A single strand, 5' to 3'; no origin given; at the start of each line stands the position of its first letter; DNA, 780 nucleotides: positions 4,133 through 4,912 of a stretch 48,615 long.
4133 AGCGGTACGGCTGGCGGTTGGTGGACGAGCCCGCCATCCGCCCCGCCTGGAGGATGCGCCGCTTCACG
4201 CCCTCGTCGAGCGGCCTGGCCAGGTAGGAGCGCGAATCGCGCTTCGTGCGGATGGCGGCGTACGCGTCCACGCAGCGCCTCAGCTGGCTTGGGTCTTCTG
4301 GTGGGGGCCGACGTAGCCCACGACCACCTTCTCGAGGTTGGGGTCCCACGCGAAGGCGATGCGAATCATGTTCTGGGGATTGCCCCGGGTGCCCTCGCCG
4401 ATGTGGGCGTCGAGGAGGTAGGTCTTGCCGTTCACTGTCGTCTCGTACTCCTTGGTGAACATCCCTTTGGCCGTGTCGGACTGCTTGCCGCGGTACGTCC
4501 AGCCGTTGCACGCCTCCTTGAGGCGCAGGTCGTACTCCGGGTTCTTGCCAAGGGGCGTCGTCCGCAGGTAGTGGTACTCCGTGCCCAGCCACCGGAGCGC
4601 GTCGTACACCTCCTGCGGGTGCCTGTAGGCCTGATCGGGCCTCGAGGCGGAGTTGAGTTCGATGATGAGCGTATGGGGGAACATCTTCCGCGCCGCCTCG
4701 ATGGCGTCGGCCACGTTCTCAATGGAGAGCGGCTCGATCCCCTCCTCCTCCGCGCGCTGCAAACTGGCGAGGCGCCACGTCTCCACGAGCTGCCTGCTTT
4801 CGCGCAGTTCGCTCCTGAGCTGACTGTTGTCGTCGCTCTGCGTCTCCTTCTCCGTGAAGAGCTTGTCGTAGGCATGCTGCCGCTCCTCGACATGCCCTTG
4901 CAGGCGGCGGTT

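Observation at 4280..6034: Orphan 584-aa coiled-coil protein with an unassignable C-terminal domain, coupled to a nitroreductase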

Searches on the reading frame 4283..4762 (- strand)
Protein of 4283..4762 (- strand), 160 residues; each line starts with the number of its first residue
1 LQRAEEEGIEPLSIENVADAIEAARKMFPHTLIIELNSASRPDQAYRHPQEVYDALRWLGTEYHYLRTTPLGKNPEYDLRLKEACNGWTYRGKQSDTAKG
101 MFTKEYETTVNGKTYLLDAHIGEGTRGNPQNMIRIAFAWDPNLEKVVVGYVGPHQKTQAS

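Call 11: find_homologous_proteins(query=window:4283-4762:-, max_evalue=0.01)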
Query window:4283-4762:- (160 aa): 6 proteins with E <= 0.01 among 41 candidates.
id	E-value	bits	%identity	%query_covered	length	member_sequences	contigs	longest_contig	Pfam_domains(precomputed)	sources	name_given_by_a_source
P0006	3.4e-57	211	66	92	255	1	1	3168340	-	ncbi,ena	-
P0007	1.4e-44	170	54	96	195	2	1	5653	-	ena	-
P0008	8.2e-44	167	53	96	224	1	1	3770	-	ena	-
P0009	3.7e-42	162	50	92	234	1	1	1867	-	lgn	-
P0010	1.7e-40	157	49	99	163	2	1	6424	-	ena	-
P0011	8.1e-30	122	43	100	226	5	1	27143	-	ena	-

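Call 17: search_solved_structures(query=A1, max_evalue=10, show_alignments=2)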
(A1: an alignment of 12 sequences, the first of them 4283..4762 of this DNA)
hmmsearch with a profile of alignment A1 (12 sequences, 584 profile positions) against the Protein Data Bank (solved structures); distinct sequences matched with E-value up to 10: 30.
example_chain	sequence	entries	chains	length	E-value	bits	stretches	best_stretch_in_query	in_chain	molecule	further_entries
9mmu_A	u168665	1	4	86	0.0039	19.7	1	349-420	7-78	M protein, serotype 5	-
8p0s_A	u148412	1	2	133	0.03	16.7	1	315-428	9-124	Rho-associated protein kinase 1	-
8gi0_F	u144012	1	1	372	0.26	13.7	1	338-424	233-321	Peroxisomal membrane protein PEX14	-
9egn_A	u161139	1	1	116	0.27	13.6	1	358-431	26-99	Caveolae-associated protein 1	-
6xor_A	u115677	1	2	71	0.28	13.5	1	357-418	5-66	Protein swallow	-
4qkv_A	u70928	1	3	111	0.29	13.5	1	358-431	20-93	Polymerase I and transcript release factor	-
5fv8_A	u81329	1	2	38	0.38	13.1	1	360-392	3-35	FOSW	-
36qu_a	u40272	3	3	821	0.45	12.9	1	302-422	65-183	V-type proton ATPase subunit a3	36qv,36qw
2jee_A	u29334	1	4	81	0.45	12.8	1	348-413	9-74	CELL DIVISION PROTEIN ZAPB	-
5oi7_A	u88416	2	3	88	0.55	12.6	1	383-447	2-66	Centrosomal protein of 85 kDa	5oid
9s4q_25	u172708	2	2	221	0.66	12.3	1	343-423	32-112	Kinetochore protein SPC25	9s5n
5d3a_A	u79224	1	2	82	0.95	11.8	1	342-414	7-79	Kinesin-like protein KIF21A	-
5aps_A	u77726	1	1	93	1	11.7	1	351-417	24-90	GENERAL CONTROL PROTEIN GCN4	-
3zdm_A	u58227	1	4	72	1.2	11.5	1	146-186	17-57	SMALL GLUTAMINE-RICH TETRATRICOPEPTIDE REPEAT- CONTAINING PROTEIN 2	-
2lxb_A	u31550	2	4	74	1.2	11.4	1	146-186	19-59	Small glutamine-rich tetratricopeptide repeat-containing protein 2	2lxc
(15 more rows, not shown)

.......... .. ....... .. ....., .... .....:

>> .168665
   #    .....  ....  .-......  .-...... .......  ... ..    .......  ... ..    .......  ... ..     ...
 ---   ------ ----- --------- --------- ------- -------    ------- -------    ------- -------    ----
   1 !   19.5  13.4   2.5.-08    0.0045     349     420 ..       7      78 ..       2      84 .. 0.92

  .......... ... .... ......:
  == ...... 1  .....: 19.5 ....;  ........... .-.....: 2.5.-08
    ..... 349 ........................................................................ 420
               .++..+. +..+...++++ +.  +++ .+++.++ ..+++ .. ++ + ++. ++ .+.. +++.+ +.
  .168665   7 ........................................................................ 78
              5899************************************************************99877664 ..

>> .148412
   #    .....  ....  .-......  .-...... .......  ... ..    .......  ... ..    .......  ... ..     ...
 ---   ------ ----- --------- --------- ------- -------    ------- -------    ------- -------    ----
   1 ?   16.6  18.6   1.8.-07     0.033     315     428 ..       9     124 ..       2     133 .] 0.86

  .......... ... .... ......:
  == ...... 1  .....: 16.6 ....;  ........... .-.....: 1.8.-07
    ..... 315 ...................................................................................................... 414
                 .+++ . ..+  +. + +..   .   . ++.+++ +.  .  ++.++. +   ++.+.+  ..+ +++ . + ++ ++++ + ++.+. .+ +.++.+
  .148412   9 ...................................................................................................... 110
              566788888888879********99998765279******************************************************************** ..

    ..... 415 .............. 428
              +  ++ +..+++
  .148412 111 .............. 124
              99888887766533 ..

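Call 26: predict_structure(alignment_id=A1)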
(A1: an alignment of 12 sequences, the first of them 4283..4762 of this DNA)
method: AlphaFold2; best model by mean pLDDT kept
length: 160 residues; sequences in the alignment: 12
mean_pLDDT: 84.7   pTM: 0.83
mean pLDDT of the five models: 84.7, 83.7, 82.2, 80.4, 66.1
residues with pLDDT >= 90: 87; 70-90: 46; 50-70: 17; < 50: 10
segments of 3 or more residues with pLDDT < 50: 1-9
pLDDT, mean of each block of 10 residues (from residue 1): 44 86 96 96 87 95 87 72 88 85 92 93 74 92 95 72
secondary structure, 60 per line:
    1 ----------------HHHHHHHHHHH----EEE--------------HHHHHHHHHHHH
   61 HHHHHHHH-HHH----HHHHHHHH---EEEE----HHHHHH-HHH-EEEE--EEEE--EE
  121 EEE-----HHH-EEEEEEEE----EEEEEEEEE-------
elements in order: H17-27 E32-34 H49-68 H77-84 E88-91 H96-101 E107-110 E113-116 E119-123 E133-140 E145-153

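Call 27: search_protein_representatives(protein=window:4283-4762:-)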
Query: 160 residues. Proteins with E-value up to 0.001 (for the whole library): 679; up to 1e-10: 347; up to 1e-30: 45. The best 150 are listed.
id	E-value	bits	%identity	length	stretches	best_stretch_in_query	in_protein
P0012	2.9e-60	219.1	62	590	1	2-160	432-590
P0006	1.1e-57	210.7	66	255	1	12-160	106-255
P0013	1.2e-55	204.1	62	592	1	7-159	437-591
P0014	1.3e-54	200.8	62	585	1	12-160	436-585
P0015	2.4e-54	199.9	60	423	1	10-160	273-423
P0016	5.0e-53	195.6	61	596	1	7-158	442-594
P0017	5.3e-50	185.7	58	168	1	17-160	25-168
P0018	8.3e-49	181.9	57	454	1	10-160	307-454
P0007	4.4e-45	169.8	52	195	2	12-159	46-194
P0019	1.8e-44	167.8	52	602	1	4-160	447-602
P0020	5.9e-41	156.3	49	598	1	14-160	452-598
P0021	8.3e-41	155.9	47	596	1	6-159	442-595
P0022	1.9e-40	154.7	47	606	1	4-158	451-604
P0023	3.8e-40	153.7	48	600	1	1-158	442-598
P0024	1.6e-39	151.7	48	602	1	10-158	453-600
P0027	4.4e-38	147.0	43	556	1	2-158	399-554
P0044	3.7e-34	134.2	42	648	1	5-158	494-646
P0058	1.3e-29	119.5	42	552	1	11-157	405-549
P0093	5.1e-26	107.8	42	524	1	8-159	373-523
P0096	1.3e-25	106.5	41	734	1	13-159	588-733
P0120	3.4e-24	101.9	41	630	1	10-160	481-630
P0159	2.0e-22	96.1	39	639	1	8-159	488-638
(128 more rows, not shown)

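Call 30: fold_search(model_id=the predicted structure, library=pdb)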
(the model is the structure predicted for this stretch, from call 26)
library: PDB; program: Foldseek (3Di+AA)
matches with E <= 10: 497; with E <= 0.001: 0
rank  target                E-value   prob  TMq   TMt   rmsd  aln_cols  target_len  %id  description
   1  7xbj_A                8.9e-02  0.10  0.16  0.10  17.3       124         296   10  Txp40, an insecticidal toxin protein from Xenorhabdus nematophila (released 2023-03-29)
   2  3g5o_B                2.7e-01  0.13  0.20  0.34  12.5       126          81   12  The crystal structure of the toxin-antitoxin complex RelBE2 (Rv2865-2866) from Mycobacterium tuberculosis (released 2009-04-14)
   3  9w3a_B                4.5e-01  0.10  0.21  0.28  12.7       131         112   12  Crystal structure of PfiAT toxin-antitoxin complex (released 2026-02-11)
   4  9w3a_A                4.5e-01  0.10  0.23  0.29  12.3       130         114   12  Crystal structure of PfiAT toxin-antitoxin complex (released 2026-02-11)
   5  7aed_B                4.8e-01  0.06  0.19  0.21  14.5       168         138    8  VirB8 domain of PrgL from Enterococcus faecalis pCF10 (released 2020-11-18)
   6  7v6w_E                5.1e-01  0.08  0.20  0.32  11.5       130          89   12  Crystal structure of heterohexameric Sa2YoeB-Sa2YefM complex bound to 26bp-DNA (released 2021-12-15)
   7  9l5u_B                5.4e-01  0.07  0.20  0.22  12.1       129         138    8  Papain-like cysteine protease toxin/immunity pair (released 2025-06-04)
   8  7aed_A                5.8e-01  0.06  0.20  0.23  14.8       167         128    8  VirB8 domain of PrgL from Enterococcus faecalis pCF10 (released 2020-11-18)
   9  9g12_B                6.6e-01  0.15  0.25  0.42   8.1       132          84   12  Mycobacterium tuberculosis RelBE1 toxin-antitoxin system; rv1247c (relB1 antitoxin), rv1246c (relE1 toxin) (released 2025-12-17)
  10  7v6w_F                6.6e-01  0.08  0.21  0.33  11.7       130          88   12  Crystal structure of heterohexameric Sa2YoeB-Sa2YefM complex bound to 26bp-DNA (released 2021-12-15)
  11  7xbj_B                6.6e-01  0.06  0.19  0.12  16.2       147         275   14  Txp40, an insecticidal toxin protein from Xenorhabdus nematophila (released 2023-03-29)
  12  8a0x_C                7.0e-01  0.14  0.20  0.28  10.5        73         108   12  Crystal structure of the HigB2-HigA2 tetramer in complex with operator DNA (released 2023-05-03)
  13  8a0x_D                7.0e-01  0.13  0.20  0.27   9.9        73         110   14  Crystal structure of the HigB2-HigA2 tetramer in complex with operator DNA (released 2023-05-03)
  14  9w3a_D                7.0e-01  0.08  0.21  0.28  12.8       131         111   12  Crystal structure of PfiAT toxin-antitoxin complex (released 2026-02-11)
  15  3g5o_C                7.9e-01  0.08  0.20  0.32  13.2       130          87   13  The crystal structure of the toxin-antitoxin complex RelBE2 (Rv2865-2866) from Mycobacterium tuberculosis (released 2009-04-14)
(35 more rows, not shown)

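Call 31: search_protein_families(library=padloc, proteins=[P0012, P0019, P0027, P0044, P0058, P0096, P0120, P0159, P0006, P0010], max_evalue=0.001)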
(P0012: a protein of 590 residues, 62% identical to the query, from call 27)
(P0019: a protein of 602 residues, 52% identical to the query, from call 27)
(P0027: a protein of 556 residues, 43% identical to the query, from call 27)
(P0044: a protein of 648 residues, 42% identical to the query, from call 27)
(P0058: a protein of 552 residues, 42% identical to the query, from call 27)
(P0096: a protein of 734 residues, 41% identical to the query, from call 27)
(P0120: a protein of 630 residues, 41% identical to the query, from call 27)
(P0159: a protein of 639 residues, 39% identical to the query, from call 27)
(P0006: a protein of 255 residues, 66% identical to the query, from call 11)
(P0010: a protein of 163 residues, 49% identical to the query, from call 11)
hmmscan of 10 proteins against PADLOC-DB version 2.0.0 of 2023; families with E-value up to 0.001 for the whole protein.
P0012 (590 aa): 5 families
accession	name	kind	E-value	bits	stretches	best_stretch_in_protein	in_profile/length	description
PDLC04161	HEC-07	-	3.3e-23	80.4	1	357-590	324-553/553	-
PDLC04160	HEC-07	-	2.4e-14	50.7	1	383-584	353-551/557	-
PDLC04158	HEC-07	-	1.5e-07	28.3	1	399-584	334-520/526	-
PDLC04159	HEC-07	-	0.0002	18.2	1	359-588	314-529/531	-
PDLC03912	NsnC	-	0.0008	17.3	0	434-587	173-312/316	-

P0019 (602 aa): 5 families
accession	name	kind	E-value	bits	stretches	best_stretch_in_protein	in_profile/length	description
PDLC04161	HEC-07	-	3.6e-18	63.8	1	369-602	323-553/553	-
PDLC04160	HEC-07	-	2.7e-11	40.7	1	372-599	331-554/557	-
PDLC04159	HEC-07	-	1.9e-08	31.5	1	365-600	301-529/531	-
PDLC04158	HEC-07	-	4e-07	26.9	1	466-600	395-524/526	-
PDLC00553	JetC2|JetC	-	5.8e-05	19.2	1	346-474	866-993/1361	DUF3584 domain; MukB-like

P0027 (556 aa): 4 families
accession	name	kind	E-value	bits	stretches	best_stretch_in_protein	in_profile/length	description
PDLC04161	HEC-07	-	7.4e-20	69.3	1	305-555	305-552/553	-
PDLC04160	HEC-07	-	6.2e-13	46.1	1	437-553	438-554/557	-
PDLC04159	HEC-07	-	1.5e-10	38.4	1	422-554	398-529/531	-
PDLC04158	HEC-07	-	2.2e-06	24.5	1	429-553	404-523/526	-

P0044 (648 aa): 4 families
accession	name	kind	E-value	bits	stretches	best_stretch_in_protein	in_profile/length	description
PDLC04160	HEC-07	-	3.3e-15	53.6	1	398-645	307-554/557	-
PDLC04161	HEC-07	-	1.4e-14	51.9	1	406-647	321-552/553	-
PDLC04159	HEC-07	-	3.8e-10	37.1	1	435-647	316-530/531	-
PDLC04158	HEC-07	-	4.1e-06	23.6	1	513-645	395-523/526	-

P0058 (552 aa): 4 families
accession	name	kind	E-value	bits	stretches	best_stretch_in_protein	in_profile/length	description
PDLC04161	HEC-07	-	1.2e-15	55.4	1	333-548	338-549/553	-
PDLC04160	HEC-07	-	1e-10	38.7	1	334-547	347-552/557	-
PDLC04159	HEC-07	-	1.3e-10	38.6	1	288-548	280-527/531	-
PDLC04158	HEC-07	-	2.2e-06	24.5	1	405-547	385-521/526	-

P0096 (734 aa): 4 families
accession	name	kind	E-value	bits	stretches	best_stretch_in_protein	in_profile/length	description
PDLC04161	HEC-07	-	3.2e-22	77.1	1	536-733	357-552/553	-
PDLC04160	HEC-07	-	1.4e-12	44.9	1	580-728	402-551/557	-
PDLC04159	HEC-07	-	2.2e-09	34.6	1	567-729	367-526/531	-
PDLC04158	HEC-07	-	2e-05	21.3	1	598-729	394-521/526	-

P0120 (630 aa): 4 families
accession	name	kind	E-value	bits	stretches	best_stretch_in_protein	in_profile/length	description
PDLC04161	HEC-07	-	5.7e-18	63.1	1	420-630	338-553/553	-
PDLC04159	HEC-07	-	5e-16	56.5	1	430-625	334-526/531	-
PDLC04160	HEC-07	-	1.5e-14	51.4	1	480-624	408-551/557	-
PDLC04158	HEC-07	-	4.5e-06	23.4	1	486-628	386-524/526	-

P0159 (639 aa): 4 families
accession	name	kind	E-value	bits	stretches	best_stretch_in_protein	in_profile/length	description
PDLC04161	HEC-07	-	1.4e-13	48.6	1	495-639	408-553/553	-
PDLC04160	HEC-07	-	2.1e-12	44.3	1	503-634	420-552/557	-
PDLC04159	HEC-07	-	1.7e-10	38.3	1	505-635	398-527/531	-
PDLC04158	HEC-07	-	4.2e-06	23.6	1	503-634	394-521/526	-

P0006 (255 aa): 5 families
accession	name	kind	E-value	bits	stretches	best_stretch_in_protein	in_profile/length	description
PDLC04161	HEC-07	-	2.2e-20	71.1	1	29-255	338-553/553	-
PDLC04160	HEC-07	-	6e-16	56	1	135-249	439-551/557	-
PDLC04158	HEC-07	-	1.1e-08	32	1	58-249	351-520/526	-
PDLC00518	JetC1|JetC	-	0.00033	16.6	1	28-163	700-833/1112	DUF3584 domain; MukB-like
PDLC04159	HEC-07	-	0.00045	17.1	1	145-251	425-527/531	-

P0010 (163 aa): 5 families
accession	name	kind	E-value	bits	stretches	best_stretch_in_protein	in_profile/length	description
PDLC04161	HEC-07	-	2.1e-21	74.4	1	28-162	417-552/553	-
PDLC04160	HEC-07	-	4.1e-19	66.4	1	3-160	397-554/557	-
PDLC04159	HEC-07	-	8.3e-13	45.9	1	3-161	372-529/531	-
PDLC04158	HEC-07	-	9e-08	29.1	1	32-160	399-523/526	-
PDLC03912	NsnC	-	0.00038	18.4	0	132-157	284-309/316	-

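Call 49: search_protein_families(library=pfam, alignment_id=A3, max_evalue=10)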
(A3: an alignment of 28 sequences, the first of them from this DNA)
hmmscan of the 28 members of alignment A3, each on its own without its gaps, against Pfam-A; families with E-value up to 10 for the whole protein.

A. member 1, seq(149 aa): 0 families

B. families by the number of members that match (of 28 scanned): 8 families
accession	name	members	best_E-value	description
PF09567.15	RE_MamI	1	0.00059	MamI restriction endonuclease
PF07367.17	FB_lectin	1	0.063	Fungal fruit body lectin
PF03716.19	WCCH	1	0.081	WCCH motif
PF05076.18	SUFU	1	0.093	Suppressor of fused protein (SUFU)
PF00888.28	Cullin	1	0.15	Cullin family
PF18229.6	GcnA_N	1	0.15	N-acetyl-beta-D-glucosaminidase N-terminal domain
PF24883.2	NPHP3_N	1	0.16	Nephrocystin 3, N-terminal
PF16761.10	Clr2_transil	1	0.17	Transcription-silencing protein, cryptic loci regulator Clr2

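Call 50: search_solved_structures(query=A3, max_evalue=10, show_alignments=3)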
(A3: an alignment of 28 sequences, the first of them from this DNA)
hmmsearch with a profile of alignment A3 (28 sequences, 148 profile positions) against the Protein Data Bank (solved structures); distinct sequences matched with E-value up to 10: 4.
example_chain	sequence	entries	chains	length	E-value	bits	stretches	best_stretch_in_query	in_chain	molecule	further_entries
1jjr_A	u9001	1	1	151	0.34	14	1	68-113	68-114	THYROID AUTOANTIGEN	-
7dz9_D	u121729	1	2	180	0.78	12.9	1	51-87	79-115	MbnC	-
7y4a_B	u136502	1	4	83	1.1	12.3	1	60-102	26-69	Engulfment and cell motility protein 1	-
6igv_A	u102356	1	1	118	1.2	12.3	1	15-63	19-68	Kinesin-1 heavy chain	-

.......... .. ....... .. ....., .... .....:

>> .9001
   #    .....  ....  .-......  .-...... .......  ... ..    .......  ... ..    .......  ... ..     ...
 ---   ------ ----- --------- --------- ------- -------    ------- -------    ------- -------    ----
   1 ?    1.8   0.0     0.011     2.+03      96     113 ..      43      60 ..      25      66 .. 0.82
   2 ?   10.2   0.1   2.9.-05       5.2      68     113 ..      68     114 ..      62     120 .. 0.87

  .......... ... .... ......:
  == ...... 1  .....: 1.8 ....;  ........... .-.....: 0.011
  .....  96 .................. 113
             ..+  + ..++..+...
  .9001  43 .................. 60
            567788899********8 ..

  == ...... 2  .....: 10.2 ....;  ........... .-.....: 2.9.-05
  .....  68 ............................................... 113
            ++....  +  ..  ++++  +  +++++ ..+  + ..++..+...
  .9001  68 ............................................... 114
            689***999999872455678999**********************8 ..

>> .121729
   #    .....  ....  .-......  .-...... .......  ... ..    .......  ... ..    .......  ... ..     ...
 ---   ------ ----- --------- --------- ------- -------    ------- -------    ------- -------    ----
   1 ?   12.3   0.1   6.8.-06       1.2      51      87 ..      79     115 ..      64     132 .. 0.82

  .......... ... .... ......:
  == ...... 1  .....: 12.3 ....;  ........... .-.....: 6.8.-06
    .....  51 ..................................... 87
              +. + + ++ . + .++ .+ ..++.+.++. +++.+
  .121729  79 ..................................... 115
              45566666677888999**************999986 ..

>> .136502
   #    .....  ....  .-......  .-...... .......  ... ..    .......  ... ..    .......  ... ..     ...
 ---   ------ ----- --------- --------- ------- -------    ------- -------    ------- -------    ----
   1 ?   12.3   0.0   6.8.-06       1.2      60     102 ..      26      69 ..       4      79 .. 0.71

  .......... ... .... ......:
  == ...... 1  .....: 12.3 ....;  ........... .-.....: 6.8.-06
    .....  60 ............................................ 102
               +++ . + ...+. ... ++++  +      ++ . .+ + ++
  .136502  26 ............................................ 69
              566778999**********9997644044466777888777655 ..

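Call 56: search_dna_similar(query=window:4283-4762:-, collection=plasmids, mode=protein, max_evalue=0.001, max_rows=25)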
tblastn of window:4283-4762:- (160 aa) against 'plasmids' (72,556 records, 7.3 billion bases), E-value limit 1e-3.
Records with a match: 7; places in all: 7; records where one place covers at least 80% of the query: 6.
Best place of each record, by identity: <60% 7.
By first word of the organism name: Bradyrhizobium 3; Delftia 2; Variovorax 1; Acidovorax 1.
By predicted mobility (MOB-suite, as given by PLSDB): conjugative 5; non-mobilizable 2.
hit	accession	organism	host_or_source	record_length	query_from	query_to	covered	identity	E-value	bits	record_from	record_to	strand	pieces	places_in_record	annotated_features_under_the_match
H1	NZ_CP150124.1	Bradyrhizobium ottawaense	-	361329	4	154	94%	29.4%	8e-4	46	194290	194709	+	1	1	hypothetical protein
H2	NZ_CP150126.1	Bradyrhizobium ottawaense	Glycine max cv. AC Orford,cell ...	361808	4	154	94%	29.4%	8e-4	46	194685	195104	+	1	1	hypothetical protein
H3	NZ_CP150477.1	Bradyrhizobium ottawaense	Glycine max cv. AC Orford,cell culture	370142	4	154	94%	29.4%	8e-4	46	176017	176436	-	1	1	hypothetical protein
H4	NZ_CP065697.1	Delftia acidovorans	-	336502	23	160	86%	30.4%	4e-7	56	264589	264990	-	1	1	hypothetical protein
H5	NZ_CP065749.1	Delftia lacustris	-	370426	23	160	86%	30.4%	4e-7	56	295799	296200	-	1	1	hypothetical protein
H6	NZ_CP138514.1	Variovorax paradoxus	Legume root,PacBio whole genome assembly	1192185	7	155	93%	28.2%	5e-5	49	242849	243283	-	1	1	none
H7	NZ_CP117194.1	Acidovorax temperans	cell culture,Acidovorax temperans ...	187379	46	160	72%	26.1%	4e-6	52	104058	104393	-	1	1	hypothetical protein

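Call 57: get_annotated_region(hit=H4, flank=7000)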
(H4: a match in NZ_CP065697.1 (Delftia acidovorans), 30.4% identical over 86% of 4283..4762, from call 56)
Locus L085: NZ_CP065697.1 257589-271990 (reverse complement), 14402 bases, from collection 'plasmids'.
description: Delftia acidovorans strain FDAARGOS_891 plasmid unnamed2
organism: Delftia acidovorans (NCBI taxid 80866)
taxonomy: Bacteria; Pseudomonadota; Betaproteobacteria; Burkholderiales; Comamonadaceae; Delftia; Delftia acidovorans
host: -; source: -; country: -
typing (MOB-suite, as given by PLSDB): conjugative; replicon rep_cluster_2238; relaxase MOBP; mating-pair formation MPF_T
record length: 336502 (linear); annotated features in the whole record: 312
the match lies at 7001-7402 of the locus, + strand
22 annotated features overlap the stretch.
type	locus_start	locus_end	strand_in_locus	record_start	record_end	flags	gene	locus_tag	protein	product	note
CDS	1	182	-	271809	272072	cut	-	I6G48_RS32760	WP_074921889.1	hypothetical protein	-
CDS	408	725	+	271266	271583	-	-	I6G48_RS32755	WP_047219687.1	helix-turn-helix transcriptional regulator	-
CDS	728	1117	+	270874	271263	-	-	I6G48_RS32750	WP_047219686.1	hypothetical protein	-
CDS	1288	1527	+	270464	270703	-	-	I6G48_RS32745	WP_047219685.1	hypothetical protein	-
CDS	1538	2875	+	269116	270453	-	-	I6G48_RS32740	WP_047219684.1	type II toxin-antitoxin system HipA family toxin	-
CDS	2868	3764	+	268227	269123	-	-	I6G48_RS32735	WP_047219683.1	hypothetical protein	-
CDS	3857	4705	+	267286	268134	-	-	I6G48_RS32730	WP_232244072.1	protein-disulfide reductase DsbD domain-containing protein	-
CDS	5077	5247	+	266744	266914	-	-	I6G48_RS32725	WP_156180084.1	hypothetical protein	-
CDS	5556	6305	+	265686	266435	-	-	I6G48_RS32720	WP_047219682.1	PhoH family protein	-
CDS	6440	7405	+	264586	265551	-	-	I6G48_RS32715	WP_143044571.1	hypothetical protein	-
CDS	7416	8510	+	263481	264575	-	-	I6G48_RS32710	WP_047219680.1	hypothetical protein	-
CDS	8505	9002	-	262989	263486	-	-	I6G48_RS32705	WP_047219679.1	hypothetical protein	-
CDS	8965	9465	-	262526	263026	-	-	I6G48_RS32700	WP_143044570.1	hypothetical protein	-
CDS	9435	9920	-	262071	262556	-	-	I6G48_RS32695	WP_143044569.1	hypothetical protein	-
CDS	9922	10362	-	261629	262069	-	-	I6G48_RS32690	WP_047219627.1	hypothetical protein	-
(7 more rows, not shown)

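Call 58: get_annotated_region(hit=H1, flank=7000)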
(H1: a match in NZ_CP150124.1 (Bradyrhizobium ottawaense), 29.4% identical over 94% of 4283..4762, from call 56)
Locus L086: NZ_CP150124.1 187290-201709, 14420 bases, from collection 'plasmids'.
description: Bradyrhizobium ottawaense strain OM27 plasmid pBoOM27, complete sequence
organism: Bradyrhizobium ottawaense (NCBI taxid 931866)
taxonomy: Bacteria; Pseudomonadota; Alphaproteobacteria; Hyphomicrobiales; Nitrobacteraceae; Bradyrhizobium; Bradyrhizobium ottawaense
host: -; source: -; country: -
typing (MOB-suite, as given by PLSDB): conjugative; replicon rep_cluster_506; relaxase MOBP; mating-pair formation MPF_T
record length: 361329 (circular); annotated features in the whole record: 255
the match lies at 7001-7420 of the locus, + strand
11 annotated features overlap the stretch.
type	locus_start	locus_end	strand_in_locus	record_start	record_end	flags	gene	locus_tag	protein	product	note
CDS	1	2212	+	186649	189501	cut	-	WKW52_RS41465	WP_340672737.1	TrlF family AAA-like ATPase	-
CDS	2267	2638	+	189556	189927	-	-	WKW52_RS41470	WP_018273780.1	type II toxin-antitoxin system RelE/ParE family toxin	-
CDS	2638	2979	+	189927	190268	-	-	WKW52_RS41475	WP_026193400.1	helix-turn-helix transcriptional regulator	-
CDS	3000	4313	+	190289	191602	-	-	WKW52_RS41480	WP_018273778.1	DUF2130 domain-containing protein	-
CDS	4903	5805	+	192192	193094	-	-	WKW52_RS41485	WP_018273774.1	hypothetical protein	-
CDS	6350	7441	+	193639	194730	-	-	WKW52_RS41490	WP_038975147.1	hypothetical protein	-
CDS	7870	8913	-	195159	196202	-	-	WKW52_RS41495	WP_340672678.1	IS110 family transposase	-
CDS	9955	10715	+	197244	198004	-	-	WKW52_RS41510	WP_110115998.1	IS5 family transposase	-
CDS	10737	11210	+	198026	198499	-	-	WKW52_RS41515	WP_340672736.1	IS110 family transposase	-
CDS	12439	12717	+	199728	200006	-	-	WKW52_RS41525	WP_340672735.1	hypothetical protein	-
CDS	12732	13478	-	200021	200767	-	-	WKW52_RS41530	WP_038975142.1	hypothetical protein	-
